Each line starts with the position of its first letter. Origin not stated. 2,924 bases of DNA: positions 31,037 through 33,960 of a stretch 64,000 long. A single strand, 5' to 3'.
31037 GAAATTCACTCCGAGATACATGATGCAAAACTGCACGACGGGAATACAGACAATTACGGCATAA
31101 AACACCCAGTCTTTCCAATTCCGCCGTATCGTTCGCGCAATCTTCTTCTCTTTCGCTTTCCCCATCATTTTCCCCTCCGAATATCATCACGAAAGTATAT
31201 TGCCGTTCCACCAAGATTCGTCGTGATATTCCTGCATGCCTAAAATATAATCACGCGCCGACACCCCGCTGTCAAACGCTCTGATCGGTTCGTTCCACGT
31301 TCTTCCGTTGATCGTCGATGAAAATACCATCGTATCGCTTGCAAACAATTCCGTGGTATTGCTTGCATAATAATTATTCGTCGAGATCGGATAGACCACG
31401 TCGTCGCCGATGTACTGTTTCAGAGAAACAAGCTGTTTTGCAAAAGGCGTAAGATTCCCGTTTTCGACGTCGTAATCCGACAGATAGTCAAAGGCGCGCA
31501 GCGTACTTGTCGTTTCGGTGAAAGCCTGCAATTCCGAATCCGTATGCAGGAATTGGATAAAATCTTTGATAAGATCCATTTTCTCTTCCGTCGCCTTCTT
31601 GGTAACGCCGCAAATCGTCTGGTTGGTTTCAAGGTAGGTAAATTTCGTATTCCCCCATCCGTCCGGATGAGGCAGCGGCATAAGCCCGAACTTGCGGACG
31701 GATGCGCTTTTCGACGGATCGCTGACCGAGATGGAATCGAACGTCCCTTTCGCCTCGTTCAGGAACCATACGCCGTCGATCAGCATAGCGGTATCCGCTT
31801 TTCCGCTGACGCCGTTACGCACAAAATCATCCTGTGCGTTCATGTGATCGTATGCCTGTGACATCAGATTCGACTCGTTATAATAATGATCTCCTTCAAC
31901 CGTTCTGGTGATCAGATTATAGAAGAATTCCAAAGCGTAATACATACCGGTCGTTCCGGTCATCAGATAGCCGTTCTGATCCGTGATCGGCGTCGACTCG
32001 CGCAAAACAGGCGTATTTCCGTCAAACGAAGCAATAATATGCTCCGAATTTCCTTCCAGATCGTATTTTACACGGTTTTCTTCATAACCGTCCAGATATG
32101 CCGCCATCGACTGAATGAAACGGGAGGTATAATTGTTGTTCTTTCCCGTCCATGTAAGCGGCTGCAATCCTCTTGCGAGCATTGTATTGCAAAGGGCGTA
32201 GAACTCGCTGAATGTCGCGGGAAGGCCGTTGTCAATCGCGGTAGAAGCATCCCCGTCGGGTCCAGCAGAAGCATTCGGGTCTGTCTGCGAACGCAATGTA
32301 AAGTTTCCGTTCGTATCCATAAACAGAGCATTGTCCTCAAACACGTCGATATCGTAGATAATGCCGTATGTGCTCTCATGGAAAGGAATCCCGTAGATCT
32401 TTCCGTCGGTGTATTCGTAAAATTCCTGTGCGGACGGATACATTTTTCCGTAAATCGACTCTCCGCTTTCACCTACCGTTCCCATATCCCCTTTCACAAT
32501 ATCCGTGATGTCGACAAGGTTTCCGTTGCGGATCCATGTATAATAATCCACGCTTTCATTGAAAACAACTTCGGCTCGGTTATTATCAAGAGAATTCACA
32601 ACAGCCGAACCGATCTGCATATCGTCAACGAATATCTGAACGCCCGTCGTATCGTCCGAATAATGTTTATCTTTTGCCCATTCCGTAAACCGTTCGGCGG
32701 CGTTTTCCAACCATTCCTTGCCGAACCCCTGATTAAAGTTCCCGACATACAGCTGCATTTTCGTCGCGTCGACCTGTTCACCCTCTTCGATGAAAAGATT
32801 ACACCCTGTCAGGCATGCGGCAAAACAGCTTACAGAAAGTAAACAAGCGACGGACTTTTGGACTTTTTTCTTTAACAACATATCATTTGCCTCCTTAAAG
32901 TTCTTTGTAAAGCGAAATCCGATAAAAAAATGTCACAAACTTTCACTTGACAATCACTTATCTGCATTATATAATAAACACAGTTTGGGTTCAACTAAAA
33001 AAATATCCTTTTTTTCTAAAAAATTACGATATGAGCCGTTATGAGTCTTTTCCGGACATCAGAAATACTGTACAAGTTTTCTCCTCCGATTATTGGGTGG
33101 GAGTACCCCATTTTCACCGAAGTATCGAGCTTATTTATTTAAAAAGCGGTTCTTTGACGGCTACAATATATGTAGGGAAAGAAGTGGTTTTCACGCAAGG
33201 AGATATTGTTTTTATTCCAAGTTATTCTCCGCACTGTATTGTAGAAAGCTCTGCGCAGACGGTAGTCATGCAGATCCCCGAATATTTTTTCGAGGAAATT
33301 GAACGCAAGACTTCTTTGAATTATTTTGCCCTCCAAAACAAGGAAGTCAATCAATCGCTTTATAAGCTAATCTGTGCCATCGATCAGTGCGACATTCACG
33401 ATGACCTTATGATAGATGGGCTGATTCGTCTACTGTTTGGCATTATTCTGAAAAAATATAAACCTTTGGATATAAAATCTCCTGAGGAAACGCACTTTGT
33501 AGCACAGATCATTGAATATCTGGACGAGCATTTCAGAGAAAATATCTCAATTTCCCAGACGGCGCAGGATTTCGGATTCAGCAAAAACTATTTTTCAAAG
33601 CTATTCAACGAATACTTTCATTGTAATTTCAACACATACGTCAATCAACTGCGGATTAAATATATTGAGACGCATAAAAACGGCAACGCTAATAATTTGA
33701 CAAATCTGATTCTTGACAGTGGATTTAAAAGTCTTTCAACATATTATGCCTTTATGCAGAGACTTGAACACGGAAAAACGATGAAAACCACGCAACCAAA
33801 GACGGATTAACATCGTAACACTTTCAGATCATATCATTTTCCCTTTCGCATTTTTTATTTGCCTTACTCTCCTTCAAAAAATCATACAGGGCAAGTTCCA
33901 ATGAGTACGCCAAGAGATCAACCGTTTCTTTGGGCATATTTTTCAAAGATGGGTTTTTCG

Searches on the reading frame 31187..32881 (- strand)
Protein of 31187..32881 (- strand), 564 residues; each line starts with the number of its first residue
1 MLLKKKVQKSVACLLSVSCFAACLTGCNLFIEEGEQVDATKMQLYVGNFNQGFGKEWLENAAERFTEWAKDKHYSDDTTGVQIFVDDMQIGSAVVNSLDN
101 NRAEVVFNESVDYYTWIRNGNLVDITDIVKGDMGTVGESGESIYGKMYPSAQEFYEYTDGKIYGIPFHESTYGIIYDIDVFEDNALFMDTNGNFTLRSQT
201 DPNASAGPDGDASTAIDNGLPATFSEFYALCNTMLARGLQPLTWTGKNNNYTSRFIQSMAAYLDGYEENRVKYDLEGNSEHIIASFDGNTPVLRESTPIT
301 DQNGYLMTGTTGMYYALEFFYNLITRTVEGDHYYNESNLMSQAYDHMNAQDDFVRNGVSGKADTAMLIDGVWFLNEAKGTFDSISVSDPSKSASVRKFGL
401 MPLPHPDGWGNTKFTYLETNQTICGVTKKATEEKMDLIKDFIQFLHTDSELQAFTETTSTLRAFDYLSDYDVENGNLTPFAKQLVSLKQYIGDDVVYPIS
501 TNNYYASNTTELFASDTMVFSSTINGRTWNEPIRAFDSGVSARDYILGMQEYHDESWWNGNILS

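Call 12: search_protein_families(library=pfam, proteins=[window:31187-32881:-])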
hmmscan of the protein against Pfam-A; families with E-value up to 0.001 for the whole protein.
window:31187-32881:- (564 aa): 1 family
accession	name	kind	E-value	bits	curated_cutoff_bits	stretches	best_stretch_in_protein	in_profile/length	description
PF13416.11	SBP_bac_8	-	4.7e-06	27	27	1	104-458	41-256/279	Bacterial extracellular solute-binding protein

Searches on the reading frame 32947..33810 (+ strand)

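Call 12: search_protein_families(library=pfam, proteins=[window:32947-33810:+])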
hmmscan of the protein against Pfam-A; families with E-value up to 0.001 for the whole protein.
window:32947-33810:+ (287 aa): 4 families
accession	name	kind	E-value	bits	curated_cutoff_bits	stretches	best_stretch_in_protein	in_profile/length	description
PF07883.17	Cupin_2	-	6.3e-08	32.7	27.2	1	53-105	12-63/70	Cupin domain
PF12833.13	HTH_18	-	2.2e-07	31.5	33.6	1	206-273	2-69/80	Helix-turn-helix domain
PF02311.25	AraC_binding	-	6.1e-05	23.2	21.1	1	54-163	18-134/135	AraC-like ligand binding domain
PF00165.29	HTH_AraC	-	7e-05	23.3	26.6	1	192-224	1-33/42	Bacterial regulatory helix-turn-helix proteins, AraC family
